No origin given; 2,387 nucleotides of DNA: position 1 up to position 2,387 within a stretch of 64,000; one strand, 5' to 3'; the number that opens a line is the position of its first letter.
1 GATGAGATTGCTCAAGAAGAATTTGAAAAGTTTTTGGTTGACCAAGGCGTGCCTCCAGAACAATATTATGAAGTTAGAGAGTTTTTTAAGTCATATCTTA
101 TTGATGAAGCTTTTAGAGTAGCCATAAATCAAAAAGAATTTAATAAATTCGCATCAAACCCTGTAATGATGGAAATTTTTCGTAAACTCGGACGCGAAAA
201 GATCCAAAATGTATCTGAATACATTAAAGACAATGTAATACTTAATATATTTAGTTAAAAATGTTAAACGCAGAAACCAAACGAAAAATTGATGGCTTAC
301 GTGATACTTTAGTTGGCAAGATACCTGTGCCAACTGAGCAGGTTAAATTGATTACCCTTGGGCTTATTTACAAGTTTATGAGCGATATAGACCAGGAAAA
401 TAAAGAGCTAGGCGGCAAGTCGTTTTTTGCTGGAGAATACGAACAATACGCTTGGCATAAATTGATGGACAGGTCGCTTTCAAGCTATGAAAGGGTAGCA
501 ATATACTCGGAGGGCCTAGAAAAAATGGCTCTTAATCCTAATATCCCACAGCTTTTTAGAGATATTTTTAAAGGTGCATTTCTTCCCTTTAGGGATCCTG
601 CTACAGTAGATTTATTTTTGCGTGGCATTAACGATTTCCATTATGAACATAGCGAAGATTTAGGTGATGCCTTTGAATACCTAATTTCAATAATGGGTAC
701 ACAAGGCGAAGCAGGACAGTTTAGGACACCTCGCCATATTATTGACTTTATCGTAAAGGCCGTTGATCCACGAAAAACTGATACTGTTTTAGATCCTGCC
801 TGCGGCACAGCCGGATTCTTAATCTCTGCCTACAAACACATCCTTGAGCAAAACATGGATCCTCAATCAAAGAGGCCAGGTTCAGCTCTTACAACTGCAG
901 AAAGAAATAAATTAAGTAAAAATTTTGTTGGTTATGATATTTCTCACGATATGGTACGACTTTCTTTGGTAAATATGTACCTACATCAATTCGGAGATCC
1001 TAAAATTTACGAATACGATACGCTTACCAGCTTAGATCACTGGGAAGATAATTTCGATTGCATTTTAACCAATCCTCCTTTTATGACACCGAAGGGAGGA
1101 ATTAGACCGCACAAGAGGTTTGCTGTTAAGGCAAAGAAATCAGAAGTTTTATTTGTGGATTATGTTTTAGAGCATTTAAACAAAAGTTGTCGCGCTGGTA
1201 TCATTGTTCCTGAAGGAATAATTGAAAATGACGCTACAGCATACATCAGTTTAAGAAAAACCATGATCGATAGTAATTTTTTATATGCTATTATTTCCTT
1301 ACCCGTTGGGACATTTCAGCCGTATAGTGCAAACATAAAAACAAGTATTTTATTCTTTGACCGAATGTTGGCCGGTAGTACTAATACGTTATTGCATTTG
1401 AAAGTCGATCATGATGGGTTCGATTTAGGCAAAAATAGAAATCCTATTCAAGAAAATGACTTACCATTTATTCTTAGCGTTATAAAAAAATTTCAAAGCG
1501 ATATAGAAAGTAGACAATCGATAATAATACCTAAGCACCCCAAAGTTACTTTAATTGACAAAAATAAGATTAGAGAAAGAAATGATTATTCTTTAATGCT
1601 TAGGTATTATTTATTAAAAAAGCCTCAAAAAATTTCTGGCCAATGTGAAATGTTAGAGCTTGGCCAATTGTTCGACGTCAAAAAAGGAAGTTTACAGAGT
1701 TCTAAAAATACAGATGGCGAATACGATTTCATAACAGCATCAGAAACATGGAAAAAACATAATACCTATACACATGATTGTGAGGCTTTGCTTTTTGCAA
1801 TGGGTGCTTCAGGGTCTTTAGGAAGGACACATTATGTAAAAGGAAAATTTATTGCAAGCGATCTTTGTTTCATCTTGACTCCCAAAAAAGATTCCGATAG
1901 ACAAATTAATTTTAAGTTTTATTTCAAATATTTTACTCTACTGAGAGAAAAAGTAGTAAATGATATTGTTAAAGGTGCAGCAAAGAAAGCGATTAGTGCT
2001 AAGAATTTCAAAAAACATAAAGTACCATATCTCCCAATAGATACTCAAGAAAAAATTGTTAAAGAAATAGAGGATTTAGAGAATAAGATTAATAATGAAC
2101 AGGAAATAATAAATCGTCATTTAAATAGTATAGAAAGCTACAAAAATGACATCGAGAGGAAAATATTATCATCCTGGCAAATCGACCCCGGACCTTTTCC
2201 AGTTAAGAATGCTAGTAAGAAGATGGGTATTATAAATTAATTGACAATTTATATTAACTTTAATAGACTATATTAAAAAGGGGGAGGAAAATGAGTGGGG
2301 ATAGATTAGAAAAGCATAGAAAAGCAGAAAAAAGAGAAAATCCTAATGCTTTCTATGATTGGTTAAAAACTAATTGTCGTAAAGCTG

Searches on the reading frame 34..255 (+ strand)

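Call 3: search_protein_families(library=pfam, proteins=[window:34-255:+], max_evalue=1)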
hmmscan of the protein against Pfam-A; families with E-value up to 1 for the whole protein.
window:34-255:+ (74 aa): 2 families
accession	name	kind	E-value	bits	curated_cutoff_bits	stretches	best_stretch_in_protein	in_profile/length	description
PF14605.12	Nup35_RRM_2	-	0.09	13.1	27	1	5-21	8-24/53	Nup53/35/40-type RNA recognition motif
PF09248.15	DUF1965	-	0.25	11.5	23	1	15-42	32-56/69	Domain of unknown function (DUF1965)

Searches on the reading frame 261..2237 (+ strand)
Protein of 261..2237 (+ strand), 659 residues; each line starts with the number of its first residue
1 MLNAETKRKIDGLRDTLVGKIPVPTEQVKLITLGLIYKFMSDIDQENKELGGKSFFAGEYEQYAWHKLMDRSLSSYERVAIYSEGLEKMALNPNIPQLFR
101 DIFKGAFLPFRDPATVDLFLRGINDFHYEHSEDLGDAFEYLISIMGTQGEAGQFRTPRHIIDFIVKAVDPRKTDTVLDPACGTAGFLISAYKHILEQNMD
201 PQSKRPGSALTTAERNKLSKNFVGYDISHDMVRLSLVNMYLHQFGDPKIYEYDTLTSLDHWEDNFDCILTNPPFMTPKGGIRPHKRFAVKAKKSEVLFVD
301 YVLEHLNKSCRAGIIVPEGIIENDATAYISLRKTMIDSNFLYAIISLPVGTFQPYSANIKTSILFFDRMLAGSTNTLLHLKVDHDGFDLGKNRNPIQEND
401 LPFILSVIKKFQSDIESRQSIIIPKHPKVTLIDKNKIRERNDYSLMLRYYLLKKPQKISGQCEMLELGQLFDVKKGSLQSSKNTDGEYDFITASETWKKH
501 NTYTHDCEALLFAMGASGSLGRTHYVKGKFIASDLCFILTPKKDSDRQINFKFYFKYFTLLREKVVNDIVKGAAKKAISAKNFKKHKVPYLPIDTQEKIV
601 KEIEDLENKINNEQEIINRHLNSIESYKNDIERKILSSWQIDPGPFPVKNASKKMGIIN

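Call 3: search_protein_families(library=pfam, proteins=[window:261-2237:+], max_evalue=1)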
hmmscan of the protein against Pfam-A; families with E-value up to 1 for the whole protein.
window:261-2237:+ (659 aa): 8 families
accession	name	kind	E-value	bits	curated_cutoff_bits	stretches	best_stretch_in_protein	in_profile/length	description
PF02384.22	N6_Mtase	-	7.9e-45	153.9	20.4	1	131-450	3-302/311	N-6 DNA Methylase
PF01420.25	Methylase_S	-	1.9e-16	61.2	22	1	463-618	5-164/168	Type I restriction modification DNA specificity domain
PF01170.24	UPF0020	-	3.7e-09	37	22.3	1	164-274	20-131/197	RMKL-like, methyltransferase domain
PF07669.17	Eco57I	-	3.4e-07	30.9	25.3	1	258-347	68-165/171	Eco57I restriction-modification methylase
PF20473.4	MmeI_Mtase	-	0.00012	21.8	27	1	175-243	22-86/259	MmeI, DNA-methyltransferase domain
PF13847.12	Methyltransf_31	-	0.00019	21.5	27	1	172-274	3-84/145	Methyltransferase domain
PF05175.20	MTS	-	0.0022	18.1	23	1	220-278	56-112/170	Methyltransferase small domain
PF11594.13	Med28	-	0.053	14.4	29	1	583-629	54-100/102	Mediator complex subunit 28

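Call 4: search_protein_families(library=padloc, proteins=[window:261-2237:+], max_evalue=1)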
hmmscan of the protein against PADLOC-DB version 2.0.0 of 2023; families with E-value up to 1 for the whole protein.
window:261-2237:+ (659 aa): 102 families (the best 25 are shown)
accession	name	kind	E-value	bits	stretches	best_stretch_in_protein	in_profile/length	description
PDLC03021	MTase_I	-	6.1e-85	283.9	1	1-451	2-452/491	Type I methyltransferase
PDLC03026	MTase_I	-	1.9e-57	193.5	1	61-446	52-434/487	Type I methyltransferase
PDLC03025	MTase_I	-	2.8e-45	153.1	1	122-376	132-377/569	Type I methyltransferase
PDLC03036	MTase_I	-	3.5e-34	116.2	1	130-368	192-431/635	Type I methyltransferase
PDLC04134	mad2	-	4.2e-29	99.7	1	6-412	141-488/492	mads_2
PDLC03218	MTase_II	-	4.2e-27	92.9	1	146-369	259-482/532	Type II methyltransferase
PDLC03018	MTase_I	-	3.4e-26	89.9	3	135-196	291-351/749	Type I methyltransferase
PDLC03034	MTase_I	-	2.1e-24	83.8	2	135-216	310-390/672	Type I methyltransferase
PDLC03318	MTase_II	-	3.9e-24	83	2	134-255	327-459/723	Type II methyltransferase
PDLC03030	MTase_I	-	9.3e-22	75.2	2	135-275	314-464/670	Type I methyltransferase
PDLC03031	MTase_I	-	3.3e-21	73.2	1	127-455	158-488/834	Type I methyltransferase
PDLC03624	REase_MTase_IIG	-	4.1e-19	66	2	451-627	878-1062/1271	Type IIG restriction enzyme-methyltransferase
PDLC03099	Specificity_I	-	2.4e-18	64.5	1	464-619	7-156/405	Type I specificity subunit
PDLC03317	MTase_II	-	1.3e-17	61.5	1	104-368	248-530/831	Type II methyltransferase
PDLC03240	MTase_II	-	3e-16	57.3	1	131-374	160-388/511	Type II methyltransferase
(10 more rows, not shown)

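Call 5: search_protein_families(library=ncbifam, proteins=[window:261-2237:+], max_evalue=1)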
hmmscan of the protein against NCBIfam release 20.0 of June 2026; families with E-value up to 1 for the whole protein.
window:261-2237:+ (659 aa): 8 families
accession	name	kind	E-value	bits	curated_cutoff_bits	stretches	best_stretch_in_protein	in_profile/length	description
NF047738.1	antiphage_MADS2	equivalog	1.4e-31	109.5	720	2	132-276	292-454/654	methylation-associated defense system DNA methyltransferase MAD2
TIGR01177.1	TIGR01177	hypoth_equivalog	1.7e-05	24.3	316.55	2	171-190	181-200/330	TIGR01177 family methyltransferase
NF011529.0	PRK14968.1-3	equivalog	3e-05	23.5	162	1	207-315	44-155/198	putative methyltransferase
NF033452.1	BREX_1_MTaseX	exception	4.1e-05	21.6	500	1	260-361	503-607/1210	BREX-1 system adenine-specific DNA-methyltransferase PglX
TIGR03534.1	RF_mod_PrmC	equivalog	0.00057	19.4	199.1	1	160-276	76-168/253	peptide chain release factor N(5)-glutamine methyltransferase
TIGR00536.1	hemK_fam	subfamily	0.0019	17.3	115.5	1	210-275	130-193/286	HemK family protein methyltransferase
NF033454.1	BREX_5_MTaseX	exception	0.024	12.2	900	1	174-242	303-367/1404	BREX-5 system adenine-specific DNA-methyltransferase PglX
TIGR03533.1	L3_gln_methyl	equivalog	0.15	11.4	229.7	1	222-276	148-201/284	50S ribosomal protein L3 N(5)-glutamine methyltransferase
